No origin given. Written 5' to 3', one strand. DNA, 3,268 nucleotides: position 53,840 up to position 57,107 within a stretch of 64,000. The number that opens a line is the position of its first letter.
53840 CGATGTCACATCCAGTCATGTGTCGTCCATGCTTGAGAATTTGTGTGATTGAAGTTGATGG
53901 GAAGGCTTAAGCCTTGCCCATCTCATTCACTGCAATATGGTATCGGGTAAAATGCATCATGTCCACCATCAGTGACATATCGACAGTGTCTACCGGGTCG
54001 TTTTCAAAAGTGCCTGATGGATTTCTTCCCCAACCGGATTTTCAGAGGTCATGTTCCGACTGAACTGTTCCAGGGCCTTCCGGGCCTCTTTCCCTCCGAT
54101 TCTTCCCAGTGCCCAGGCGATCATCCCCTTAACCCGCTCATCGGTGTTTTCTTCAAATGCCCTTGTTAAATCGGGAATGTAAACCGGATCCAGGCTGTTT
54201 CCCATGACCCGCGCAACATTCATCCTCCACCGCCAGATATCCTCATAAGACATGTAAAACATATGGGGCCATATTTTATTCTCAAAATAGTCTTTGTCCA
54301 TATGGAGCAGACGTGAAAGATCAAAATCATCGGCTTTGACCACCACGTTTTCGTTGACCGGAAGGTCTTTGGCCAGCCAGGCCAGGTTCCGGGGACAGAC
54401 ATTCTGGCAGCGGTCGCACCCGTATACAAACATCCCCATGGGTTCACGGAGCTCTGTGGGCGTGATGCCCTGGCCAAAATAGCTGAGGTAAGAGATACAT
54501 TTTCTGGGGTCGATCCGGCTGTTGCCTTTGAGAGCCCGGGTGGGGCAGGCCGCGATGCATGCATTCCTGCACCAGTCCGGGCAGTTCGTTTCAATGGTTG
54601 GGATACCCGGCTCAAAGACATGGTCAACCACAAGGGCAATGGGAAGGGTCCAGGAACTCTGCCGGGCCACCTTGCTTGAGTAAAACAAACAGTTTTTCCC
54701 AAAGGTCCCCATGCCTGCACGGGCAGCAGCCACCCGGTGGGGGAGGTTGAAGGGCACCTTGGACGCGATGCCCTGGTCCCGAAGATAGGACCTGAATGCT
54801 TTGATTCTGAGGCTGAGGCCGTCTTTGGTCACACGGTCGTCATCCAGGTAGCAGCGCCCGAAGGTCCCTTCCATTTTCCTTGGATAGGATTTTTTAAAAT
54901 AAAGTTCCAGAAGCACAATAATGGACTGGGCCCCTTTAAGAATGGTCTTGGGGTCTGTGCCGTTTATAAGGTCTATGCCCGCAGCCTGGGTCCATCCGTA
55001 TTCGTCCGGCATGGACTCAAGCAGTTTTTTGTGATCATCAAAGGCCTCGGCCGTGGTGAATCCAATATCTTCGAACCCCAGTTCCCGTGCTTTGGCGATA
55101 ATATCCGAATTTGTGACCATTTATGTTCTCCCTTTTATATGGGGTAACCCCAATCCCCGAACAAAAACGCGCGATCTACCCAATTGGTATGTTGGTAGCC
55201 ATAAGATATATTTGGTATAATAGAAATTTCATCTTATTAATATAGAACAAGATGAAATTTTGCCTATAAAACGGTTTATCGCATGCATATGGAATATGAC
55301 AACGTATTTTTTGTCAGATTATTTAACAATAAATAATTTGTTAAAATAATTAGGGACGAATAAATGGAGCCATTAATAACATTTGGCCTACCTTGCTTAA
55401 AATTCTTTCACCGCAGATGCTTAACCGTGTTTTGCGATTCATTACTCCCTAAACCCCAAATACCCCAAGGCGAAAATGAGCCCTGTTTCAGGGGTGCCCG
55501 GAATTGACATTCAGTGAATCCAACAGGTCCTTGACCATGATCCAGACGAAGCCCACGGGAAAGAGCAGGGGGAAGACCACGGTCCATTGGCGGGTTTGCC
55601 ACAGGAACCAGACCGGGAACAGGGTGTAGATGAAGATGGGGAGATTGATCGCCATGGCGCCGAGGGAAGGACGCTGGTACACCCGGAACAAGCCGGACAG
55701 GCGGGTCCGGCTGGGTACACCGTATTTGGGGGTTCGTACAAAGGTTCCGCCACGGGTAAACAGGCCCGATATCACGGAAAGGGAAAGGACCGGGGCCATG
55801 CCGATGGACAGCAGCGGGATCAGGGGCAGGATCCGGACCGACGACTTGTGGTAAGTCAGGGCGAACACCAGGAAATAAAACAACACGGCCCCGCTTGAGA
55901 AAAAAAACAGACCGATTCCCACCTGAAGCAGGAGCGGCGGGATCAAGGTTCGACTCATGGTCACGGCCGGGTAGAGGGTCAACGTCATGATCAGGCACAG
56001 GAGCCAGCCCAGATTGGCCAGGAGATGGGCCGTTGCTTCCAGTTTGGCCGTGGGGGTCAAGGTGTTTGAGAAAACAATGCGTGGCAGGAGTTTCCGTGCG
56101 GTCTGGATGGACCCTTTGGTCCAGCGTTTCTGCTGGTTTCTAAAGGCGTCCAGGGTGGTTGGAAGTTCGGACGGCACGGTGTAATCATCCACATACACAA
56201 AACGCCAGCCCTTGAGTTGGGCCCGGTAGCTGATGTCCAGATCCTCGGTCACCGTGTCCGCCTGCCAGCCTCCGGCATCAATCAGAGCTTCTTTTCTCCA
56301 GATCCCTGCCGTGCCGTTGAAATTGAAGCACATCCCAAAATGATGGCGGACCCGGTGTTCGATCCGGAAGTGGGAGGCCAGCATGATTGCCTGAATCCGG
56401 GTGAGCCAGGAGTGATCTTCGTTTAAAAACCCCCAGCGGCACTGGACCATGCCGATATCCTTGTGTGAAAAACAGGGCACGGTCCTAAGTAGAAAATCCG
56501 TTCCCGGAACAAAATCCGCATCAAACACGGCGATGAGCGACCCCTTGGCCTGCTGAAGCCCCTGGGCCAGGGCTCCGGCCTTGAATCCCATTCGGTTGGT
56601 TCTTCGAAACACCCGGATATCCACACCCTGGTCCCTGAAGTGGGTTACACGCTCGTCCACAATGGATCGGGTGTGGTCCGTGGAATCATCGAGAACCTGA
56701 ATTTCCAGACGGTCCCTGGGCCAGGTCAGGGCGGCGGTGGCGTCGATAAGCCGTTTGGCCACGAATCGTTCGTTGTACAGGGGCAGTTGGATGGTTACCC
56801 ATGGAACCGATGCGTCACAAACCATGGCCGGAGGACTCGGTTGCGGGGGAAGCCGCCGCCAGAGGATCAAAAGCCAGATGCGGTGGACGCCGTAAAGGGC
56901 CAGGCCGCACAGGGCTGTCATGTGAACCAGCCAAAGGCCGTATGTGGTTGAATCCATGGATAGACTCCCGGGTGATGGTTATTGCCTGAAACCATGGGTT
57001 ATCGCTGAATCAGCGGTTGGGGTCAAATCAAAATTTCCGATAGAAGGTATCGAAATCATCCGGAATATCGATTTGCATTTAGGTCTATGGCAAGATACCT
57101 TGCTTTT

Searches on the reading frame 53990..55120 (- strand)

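Call 57: search_protein_families(library=pfam, proteins=[window:53990-55120:-], max_evalue=0.0001)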
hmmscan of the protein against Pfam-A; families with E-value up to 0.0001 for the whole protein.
window:53990-55120:- (376 aa): 3 families
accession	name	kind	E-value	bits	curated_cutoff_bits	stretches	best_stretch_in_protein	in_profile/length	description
PF13484.11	Fer4_16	-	2e-14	54.5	30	1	186-245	6-66/66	4Fe-4S double cluster binding domain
PF13646.12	HEAT_2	-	2.6e-06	28.1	27.7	1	299-354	17-71/88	HEAT repeats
PF25160.1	LdpA_Fe-S-bd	-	7.4e-05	22.9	27.6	0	233-246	29-42/49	LdpA Fe-S cluster-binding domain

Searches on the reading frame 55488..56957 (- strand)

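Call 57: search_protein_families(library=pfam, proteins=[window:55488-56957:-], max_evalue=0.0001)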
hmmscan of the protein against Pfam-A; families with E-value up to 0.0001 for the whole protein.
window:55488-56957:- (489 aa): 4 families
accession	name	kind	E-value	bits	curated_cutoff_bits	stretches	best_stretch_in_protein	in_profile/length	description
PF13641.12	Glyco_tranf_2_3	-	3.3e-28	99.7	27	1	57-282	6-230/230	Glycosyltransferase like family 2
PF13632.12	Glyco_trans_2_3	-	5.1e-26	92.2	27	1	142-350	2-183/198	Glycosyl transferase family group 2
PF00535.33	Glycos_transf_2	-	2.2e-16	60.7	23.3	1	58-205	4-145/168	Glycosyl transferase family 2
PF13506.12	Glyco_transf_21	-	8.1e-12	45.4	21.7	1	119-281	11-174/174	Glycosyl transferase family 21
